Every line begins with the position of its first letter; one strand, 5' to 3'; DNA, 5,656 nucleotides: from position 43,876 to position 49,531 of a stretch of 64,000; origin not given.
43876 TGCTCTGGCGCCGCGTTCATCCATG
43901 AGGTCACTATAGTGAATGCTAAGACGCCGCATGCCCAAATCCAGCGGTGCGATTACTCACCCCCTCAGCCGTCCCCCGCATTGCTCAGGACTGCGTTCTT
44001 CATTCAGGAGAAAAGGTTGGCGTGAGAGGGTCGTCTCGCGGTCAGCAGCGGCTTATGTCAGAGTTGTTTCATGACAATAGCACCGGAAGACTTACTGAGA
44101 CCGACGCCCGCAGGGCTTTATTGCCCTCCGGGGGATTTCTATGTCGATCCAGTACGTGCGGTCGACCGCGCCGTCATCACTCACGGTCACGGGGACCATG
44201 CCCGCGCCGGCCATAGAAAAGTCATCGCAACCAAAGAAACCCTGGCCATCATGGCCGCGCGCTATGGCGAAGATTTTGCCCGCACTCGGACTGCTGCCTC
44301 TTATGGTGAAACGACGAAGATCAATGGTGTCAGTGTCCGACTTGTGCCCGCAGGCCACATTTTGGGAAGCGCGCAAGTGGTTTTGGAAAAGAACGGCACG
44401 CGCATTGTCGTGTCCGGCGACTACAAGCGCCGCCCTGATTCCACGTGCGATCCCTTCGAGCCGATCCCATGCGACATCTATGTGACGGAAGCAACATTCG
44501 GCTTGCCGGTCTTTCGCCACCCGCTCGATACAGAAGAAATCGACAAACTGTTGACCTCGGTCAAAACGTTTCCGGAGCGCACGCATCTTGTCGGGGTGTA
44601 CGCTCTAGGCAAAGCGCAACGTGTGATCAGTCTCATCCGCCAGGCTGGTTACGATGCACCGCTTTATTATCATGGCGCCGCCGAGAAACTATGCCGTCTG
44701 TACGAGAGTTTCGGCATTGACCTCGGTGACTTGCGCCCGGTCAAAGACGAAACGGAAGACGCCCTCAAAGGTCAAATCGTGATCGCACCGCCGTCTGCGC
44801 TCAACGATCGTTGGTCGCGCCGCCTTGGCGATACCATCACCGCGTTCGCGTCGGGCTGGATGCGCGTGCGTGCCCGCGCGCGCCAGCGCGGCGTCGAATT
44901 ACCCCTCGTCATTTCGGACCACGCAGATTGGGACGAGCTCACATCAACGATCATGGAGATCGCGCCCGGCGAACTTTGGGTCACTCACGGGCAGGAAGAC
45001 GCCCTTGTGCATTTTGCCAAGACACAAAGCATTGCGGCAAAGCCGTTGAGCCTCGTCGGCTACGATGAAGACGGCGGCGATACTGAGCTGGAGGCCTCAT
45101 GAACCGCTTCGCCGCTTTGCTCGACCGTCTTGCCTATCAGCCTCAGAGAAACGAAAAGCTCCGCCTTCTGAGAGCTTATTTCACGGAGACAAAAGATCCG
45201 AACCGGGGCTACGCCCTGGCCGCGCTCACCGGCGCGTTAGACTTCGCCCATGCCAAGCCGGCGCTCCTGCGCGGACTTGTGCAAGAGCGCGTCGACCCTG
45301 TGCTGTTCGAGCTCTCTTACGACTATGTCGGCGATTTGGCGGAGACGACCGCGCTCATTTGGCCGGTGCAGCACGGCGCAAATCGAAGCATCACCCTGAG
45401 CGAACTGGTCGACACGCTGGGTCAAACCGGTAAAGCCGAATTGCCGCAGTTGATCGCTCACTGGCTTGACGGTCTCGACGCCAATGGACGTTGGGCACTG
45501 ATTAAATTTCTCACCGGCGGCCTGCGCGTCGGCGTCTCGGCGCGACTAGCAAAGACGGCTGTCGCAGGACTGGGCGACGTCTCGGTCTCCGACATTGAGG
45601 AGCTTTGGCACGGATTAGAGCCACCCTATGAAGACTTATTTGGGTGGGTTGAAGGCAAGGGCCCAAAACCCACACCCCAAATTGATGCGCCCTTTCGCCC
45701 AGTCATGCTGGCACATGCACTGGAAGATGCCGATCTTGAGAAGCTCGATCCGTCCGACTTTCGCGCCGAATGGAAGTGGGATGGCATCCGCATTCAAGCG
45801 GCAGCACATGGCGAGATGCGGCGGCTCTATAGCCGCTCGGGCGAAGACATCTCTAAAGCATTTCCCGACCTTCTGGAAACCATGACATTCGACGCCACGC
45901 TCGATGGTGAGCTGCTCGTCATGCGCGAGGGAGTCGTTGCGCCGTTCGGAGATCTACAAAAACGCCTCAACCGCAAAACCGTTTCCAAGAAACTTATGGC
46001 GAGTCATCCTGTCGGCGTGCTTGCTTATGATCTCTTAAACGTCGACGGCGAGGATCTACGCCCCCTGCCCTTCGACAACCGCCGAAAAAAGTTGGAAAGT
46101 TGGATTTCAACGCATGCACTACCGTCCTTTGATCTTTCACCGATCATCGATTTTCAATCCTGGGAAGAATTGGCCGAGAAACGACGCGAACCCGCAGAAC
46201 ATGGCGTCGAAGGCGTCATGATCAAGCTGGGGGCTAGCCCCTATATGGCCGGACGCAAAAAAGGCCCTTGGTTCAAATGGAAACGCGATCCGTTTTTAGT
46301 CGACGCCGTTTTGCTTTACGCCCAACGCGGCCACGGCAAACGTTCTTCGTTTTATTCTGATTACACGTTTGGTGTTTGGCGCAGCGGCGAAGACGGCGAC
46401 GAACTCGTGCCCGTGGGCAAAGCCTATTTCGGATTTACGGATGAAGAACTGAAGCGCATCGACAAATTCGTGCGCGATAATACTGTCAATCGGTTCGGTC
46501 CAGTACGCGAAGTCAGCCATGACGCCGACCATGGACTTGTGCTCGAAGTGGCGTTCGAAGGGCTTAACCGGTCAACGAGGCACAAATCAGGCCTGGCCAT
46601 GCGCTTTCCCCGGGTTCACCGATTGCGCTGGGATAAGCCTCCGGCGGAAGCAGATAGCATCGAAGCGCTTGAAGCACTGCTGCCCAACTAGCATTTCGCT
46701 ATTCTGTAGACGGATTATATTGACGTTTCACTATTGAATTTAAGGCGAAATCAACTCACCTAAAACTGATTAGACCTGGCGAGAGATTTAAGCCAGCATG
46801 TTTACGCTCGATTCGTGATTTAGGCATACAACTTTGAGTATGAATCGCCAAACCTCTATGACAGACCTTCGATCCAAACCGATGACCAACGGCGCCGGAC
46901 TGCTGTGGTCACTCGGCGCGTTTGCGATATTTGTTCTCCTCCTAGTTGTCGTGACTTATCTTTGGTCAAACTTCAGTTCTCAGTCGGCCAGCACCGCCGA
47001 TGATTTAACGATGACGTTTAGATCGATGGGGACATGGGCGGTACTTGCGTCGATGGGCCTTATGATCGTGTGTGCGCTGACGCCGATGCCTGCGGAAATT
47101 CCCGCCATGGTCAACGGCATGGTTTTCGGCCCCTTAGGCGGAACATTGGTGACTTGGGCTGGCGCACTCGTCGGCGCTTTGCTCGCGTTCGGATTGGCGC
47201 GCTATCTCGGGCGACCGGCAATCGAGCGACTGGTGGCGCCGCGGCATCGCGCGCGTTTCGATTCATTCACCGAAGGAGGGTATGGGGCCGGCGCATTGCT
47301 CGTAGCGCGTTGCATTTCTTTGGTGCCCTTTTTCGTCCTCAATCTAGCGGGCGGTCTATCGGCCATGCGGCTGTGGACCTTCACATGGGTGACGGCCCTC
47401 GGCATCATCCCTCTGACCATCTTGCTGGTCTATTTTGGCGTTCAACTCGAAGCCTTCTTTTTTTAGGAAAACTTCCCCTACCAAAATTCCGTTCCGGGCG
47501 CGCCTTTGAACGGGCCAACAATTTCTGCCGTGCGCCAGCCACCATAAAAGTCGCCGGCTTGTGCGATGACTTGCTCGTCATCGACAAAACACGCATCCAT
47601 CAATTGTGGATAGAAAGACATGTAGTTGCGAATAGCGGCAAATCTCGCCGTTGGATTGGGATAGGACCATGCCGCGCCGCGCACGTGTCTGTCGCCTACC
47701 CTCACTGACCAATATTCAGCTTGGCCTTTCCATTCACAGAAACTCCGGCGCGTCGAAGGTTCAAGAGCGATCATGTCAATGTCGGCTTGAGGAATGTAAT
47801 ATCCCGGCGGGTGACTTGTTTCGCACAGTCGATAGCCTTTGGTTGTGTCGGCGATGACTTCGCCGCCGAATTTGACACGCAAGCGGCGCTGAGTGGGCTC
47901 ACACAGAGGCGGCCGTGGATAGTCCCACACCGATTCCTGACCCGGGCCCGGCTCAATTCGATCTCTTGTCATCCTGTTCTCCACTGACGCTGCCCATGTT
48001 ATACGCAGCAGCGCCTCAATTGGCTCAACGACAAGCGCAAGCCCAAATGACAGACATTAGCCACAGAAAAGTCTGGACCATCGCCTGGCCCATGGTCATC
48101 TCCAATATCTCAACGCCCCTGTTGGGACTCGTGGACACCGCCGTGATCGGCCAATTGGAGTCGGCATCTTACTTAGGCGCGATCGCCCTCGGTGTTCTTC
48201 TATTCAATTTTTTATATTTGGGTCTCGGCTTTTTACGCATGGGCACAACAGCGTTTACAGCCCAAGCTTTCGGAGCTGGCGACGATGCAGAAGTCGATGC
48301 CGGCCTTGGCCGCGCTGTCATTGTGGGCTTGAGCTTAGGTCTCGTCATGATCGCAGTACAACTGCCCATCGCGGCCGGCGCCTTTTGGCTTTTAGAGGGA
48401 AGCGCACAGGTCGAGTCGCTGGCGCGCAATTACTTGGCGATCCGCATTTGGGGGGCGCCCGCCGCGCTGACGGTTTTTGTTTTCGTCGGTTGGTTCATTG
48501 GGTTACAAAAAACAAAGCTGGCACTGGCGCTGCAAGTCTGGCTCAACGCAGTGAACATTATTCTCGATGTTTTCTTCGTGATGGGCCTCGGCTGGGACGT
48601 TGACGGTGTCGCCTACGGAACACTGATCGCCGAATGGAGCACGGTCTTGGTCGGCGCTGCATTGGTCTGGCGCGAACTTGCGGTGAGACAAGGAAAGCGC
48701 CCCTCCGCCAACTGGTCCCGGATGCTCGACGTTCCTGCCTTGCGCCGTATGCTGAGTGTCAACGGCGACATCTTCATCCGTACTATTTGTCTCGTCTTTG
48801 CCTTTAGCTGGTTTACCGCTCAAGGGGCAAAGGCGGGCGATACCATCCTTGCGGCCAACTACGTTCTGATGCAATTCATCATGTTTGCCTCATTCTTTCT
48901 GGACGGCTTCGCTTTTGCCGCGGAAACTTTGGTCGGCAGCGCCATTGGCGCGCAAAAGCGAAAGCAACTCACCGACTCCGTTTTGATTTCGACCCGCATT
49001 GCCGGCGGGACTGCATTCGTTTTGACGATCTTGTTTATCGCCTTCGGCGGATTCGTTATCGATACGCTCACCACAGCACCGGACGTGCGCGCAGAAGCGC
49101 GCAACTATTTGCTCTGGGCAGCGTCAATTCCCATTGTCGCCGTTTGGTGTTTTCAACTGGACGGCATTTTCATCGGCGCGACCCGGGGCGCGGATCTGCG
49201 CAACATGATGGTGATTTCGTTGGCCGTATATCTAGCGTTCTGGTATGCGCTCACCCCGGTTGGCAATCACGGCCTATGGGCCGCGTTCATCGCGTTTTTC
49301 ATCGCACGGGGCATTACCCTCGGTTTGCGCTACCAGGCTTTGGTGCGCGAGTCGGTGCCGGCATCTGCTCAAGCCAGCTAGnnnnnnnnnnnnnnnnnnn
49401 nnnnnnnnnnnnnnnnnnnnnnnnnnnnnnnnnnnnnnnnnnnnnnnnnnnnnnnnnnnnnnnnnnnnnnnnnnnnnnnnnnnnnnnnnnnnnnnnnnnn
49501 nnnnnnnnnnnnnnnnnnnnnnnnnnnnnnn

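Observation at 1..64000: Unusual density of gene-inactivating lesions in conserved genes across the window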

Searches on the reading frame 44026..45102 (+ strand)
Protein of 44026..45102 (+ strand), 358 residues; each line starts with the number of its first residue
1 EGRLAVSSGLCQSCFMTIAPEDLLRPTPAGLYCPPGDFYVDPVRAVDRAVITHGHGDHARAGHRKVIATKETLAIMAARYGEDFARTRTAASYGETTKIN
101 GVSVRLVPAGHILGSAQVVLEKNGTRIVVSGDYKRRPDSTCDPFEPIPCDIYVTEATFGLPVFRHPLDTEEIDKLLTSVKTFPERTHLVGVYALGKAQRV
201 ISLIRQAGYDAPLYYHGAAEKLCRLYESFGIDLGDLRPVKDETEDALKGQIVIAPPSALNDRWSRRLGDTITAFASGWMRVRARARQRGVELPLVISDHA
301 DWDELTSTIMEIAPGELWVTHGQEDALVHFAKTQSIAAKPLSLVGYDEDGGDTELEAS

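Call 11: search_protein_families(library=pfam, proteins=[window:44026-45102:+], max_evalue=0.001)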
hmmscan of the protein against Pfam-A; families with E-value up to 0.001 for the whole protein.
window:44026-45102:+ (358 aa): 1 family
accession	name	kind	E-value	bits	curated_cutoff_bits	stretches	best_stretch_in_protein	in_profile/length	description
PF12706.13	Lactamase_B_2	-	4.6e-07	30.1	27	1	34-155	20-163/200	Beta-lactamase superfamily domain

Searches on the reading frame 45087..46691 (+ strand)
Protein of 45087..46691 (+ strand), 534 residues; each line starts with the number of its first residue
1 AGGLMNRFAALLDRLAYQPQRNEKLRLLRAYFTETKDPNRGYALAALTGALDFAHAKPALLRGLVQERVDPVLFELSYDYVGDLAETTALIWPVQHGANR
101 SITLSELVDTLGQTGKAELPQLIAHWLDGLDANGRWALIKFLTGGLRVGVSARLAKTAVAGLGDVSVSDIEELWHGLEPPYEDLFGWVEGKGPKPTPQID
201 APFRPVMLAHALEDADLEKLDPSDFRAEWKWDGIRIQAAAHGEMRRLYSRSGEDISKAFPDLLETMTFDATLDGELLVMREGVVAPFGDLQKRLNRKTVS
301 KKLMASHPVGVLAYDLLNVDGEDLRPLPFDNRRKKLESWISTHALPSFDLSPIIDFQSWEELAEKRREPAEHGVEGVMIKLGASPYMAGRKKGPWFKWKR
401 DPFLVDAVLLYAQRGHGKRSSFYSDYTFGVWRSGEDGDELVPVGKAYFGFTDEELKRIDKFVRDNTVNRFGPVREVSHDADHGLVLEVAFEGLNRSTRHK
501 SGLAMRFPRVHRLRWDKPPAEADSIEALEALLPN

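Call 11: search_protein_families(library=pfam, proteins=[window:45087-46691:+], max_evalue=0.001)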
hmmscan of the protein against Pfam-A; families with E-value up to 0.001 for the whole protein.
window:45087-46691:+ (534 aa): 3 families
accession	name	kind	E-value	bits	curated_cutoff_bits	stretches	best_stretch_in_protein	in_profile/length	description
PF01068.26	DNA_ligase_A_M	-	2.3e-34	119.3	26.2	1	207-399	2-204/204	ATP dependent DNA ligase domain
PF04679.21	DNA_ligase_A_C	-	3.4e-10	40.6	27.5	1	420-517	2-94/94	ATP dependent DNA ligase C terminal region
PF04675.19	DNA_ligase_A_N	-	0.0004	21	24.6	0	7-158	4-172/174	DNA ligase N terminus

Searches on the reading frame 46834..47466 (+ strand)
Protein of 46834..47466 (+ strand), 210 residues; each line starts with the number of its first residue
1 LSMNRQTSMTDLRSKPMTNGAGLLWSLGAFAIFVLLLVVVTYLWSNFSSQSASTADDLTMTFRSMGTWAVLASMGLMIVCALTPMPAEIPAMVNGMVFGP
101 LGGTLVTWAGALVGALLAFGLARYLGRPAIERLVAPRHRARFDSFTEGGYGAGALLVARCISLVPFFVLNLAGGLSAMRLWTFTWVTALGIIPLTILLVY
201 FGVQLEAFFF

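Call 38: search_protein_families(library=pfam, proteins=[window:46834-47466:+], max_evalue=1)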
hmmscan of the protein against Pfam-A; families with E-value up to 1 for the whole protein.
window:46834-47466:+ (210 aa): 4 families
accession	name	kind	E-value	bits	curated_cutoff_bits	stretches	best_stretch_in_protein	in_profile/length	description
PF09335.16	VTT_dom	-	1.8e-25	90.2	33.9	1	86-203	2-122/123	VTT domain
PF20721.2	C19orf12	-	0.16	12.2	30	1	91-117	53-79/163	C19orf12-like protein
PF08395.17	7tm_7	-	0.36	10.5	26.6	0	155-206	5-55/370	7tm Chemosensory receptor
PF14019.11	DUF4235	-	0.78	10.2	27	0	39-81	19-62/77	Protein of unknown function (DUF4235)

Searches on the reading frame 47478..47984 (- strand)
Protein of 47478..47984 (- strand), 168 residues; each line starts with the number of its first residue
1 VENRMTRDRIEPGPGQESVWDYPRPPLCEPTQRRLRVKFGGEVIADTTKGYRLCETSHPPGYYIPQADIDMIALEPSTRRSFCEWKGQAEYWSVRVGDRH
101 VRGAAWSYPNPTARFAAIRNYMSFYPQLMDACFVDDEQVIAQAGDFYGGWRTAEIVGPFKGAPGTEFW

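Call 38: search_protein_families(library=pfam, proteins=[window:47478-47984:-], max_evalue=1)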
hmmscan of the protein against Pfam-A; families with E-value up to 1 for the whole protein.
window:47478-47984:- (168 aa): 1 family
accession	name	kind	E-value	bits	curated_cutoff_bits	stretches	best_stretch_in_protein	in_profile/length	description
PF04248.19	NTP_transf_9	-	8.9e-36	122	22.1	1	36-126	2-92/93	Domain of unknown function (DUF427)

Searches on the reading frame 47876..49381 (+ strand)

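Call 12: search_protein_families(library=pfam, proteins=[window:47876-49381:+], max_evalue=0.001)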
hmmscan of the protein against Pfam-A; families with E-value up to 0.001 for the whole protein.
window:47876-49381:+ (501 aa): 1 family
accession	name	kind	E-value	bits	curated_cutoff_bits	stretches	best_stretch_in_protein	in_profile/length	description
PF01554.23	MatE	-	5.6e-33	114.3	24.9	2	72-232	1-160/161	MatE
